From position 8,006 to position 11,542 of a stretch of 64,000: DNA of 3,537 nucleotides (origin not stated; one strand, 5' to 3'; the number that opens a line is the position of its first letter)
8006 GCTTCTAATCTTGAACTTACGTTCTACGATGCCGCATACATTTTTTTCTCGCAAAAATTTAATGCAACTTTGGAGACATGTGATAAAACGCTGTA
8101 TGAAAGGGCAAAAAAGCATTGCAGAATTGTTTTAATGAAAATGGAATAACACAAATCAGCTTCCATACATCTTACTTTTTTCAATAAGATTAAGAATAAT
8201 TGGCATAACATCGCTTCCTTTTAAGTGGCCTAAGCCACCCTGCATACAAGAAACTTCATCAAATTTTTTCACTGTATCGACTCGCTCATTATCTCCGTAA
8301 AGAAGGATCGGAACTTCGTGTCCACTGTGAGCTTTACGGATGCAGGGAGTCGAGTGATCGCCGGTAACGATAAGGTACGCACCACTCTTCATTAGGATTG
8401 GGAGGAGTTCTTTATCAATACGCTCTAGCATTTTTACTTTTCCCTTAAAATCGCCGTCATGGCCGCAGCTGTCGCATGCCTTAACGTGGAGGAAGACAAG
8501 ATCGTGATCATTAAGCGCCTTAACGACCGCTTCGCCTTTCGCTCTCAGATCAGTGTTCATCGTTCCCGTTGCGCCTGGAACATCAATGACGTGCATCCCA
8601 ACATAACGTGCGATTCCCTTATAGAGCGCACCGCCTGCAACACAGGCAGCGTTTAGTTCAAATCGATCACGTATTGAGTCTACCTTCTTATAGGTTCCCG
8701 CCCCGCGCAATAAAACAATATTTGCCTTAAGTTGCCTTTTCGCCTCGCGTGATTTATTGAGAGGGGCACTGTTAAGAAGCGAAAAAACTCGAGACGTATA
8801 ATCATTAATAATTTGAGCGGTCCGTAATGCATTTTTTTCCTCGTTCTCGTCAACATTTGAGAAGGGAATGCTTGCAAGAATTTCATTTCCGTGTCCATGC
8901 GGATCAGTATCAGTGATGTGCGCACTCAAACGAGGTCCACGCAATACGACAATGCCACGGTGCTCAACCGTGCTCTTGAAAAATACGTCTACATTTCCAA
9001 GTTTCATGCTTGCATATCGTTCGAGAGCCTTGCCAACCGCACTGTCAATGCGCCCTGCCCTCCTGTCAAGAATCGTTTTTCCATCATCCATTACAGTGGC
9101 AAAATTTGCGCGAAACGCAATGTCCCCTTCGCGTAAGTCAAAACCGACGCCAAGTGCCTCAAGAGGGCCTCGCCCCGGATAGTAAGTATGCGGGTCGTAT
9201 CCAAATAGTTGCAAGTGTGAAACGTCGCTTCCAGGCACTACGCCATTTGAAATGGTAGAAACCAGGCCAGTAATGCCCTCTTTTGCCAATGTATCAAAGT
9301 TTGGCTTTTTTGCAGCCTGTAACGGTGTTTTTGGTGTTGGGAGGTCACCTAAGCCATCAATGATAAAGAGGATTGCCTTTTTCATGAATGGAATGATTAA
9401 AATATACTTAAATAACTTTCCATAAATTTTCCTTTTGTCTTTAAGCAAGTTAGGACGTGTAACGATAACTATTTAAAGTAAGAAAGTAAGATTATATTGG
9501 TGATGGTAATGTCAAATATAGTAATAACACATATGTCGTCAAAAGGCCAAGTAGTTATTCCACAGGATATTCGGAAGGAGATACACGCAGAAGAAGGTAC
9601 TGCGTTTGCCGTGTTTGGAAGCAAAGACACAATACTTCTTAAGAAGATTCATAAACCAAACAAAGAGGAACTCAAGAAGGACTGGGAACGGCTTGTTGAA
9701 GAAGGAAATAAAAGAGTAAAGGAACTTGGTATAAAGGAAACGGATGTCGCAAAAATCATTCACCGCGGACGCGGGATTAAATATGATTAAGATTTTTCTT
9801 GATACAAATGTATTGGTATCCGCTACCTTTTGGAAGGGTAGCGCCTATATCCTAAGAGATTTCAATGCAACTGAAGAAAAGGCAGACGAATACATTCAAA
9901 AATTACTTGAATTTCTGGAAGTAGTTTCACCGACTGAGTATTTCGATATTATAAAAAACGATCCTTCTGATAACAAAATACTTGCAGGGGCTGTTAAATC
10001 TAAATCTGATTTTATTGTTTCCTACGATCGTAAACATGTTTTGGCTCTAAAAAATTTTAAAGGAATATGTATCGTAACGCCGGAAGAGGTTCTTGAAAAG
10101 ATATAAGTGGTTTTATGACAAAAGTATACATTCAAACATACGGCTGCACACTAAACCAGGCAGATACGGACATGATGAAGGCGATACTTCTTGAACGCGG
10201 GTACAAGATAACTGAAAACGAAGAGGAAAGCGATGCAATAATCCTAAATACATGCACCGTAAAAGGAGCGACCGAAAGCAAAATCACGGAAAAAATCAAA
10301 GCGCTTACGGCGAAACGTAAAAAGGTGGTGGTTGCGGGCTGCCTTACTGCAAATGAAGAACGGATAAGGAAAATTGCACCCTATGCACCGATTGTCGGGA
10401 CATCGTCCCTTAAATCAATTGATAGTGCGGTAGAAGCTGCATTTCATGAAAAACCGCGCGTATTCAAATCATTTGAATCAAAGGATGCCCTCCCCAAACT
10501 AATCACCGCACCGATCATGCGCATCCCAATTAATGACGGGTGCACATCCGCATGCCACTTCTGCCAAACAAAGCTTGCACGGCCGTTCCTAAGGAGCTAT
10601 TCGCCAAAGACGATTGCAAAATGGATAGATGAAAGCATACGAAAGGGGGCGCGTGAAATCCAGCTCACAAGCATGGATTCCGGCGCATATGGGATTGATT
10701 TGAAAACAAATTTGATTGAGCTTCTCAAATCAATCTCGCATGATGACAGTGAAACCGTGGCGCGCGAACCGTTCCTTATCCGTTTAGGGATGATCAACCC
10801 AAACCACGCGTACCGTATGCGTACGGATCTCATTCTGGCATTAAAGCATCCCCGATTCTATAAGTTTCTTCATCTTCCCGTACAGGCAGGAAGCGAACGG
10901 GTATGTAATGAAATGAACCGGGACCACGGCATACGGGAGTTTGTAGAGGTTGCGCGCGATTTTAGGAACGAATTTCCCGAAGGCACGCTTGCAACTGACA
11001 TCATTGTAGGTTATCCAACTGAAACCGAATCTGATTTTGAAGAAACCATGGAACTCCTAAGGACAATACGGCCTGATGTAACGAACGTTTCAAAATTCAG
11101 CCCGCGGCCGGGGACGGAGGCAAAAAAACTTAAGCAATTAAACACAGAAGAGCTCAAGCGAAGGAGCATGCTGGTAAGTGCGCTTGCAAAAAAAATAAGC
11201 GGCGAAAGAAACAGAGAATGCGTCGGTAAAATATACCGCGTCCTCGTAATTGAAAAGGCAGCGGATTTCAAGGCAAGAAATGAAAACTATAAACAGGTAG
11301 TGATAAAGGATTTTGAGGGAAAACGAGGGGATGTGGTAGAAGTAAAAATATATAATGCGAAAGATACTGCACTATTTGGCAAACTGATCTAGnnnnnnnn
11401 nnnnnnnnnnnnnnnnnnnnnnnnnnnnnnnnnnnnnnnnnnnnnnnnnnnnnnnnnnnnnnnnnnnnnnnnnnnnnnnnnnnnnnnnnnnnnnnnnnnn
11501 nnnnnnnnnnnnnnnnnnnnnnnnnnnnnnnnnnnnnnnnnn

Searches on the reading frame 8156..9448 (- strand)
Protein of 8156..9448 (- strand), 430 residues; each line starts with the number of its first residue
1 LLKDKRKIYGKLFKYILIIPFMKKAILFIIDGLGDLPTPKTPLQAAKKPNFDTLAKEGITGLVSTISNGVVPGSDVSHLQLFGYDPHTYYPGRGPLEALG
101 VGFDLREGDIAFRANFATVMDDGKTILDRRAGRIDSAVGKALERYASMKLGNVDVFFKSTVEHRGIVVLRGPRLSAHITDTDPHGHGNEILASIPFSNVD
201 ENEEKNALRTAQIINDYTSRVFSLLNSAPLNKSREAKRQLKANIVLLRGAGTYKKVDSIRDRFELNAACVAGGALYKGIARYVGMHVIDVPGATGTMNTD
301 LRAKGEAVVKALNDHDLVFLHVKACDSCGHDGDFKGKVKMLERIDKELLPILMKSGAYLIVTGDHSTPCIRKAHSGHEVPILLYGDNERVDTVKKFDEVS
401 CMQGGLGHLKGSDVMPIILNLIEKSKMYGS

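Call 40: search_protein_families(library=pfam, max_evalue=0.00001, proteins=[window:8156-9448:-])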
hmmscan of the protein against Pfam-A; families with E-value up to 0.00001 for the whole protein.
window:8156-9448:- (430 aa): 2 families
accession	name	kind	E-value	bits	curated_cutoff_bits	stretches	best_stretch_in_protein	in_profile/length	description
PF01676.23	Metalloenzyme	-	1.1e-50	173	24.3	1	23-420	1-251/252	Metalloenzyme superfamily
PF10143.14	PhosphMutase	-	2.1e-50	171.4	21.5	1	55-231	1-170/170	2,3-bisphosphoglycerate-independent phosphoglycerate mutase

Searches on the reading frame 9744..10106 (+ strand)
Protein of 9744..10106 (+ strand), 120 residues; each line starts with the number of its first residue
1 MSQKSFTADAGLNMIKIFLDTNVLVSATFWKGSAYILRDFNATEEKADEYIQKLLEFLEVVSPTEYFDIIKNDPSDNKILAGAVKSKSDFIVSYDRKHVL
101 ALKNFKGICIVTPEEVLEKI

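Call 44: search_protein_families(library=pfam, max_evalue=0.00001, proteins=[window:9744-10106:+])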
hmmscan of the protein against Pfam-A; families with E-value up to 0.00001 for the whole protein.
window:9744-10106:+ (120 aa): 1 family
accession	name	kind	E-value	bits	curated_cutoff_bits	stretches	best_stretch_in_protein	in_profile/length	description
PF13470.12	PIN_3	-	1e-09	39.6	27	1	15-97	28-115/115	PIN domain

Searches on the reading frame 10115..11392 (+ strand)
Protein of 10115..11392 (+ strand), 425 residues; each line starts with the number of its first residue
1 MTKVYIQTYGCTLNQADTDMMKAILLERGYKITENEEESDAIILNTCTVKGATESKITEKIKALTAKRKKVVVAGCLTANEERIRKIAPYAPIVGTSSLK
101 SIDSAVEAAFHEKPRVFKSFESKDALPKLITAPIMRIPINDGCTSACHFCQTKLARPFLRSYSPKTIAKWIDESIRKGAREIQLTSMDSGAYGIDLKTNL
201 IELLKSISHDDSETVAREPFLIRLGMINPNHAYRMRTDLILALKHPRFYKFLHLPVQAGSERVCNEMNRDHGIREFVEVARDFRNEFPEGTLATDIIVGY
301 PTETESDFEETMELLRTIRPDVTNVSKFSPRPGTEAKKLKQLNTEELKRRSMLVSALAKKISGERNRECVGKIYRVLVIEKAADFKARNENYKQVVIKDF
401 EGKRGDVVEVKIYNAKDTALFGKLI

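Call 40: search_protein_families(library=pfam, max_evalue=0.00001, proteins=[window:10115-11392:+])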
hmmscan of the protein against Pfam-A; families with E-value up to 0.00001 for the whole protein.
window:10115-11392:+ (425 aa): 2 families
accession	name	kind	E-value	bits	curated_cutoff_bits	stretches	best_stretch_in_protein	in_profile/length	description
PF00919.26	UPF0004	-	4.7e-24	84.7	27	1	3-89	1-91/98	Uncharacterized protein family UPF0004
PF04055.27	Radical_SAM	-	5e-20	72.8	29.5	1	138-315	2-166/166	Radical SAM superfamily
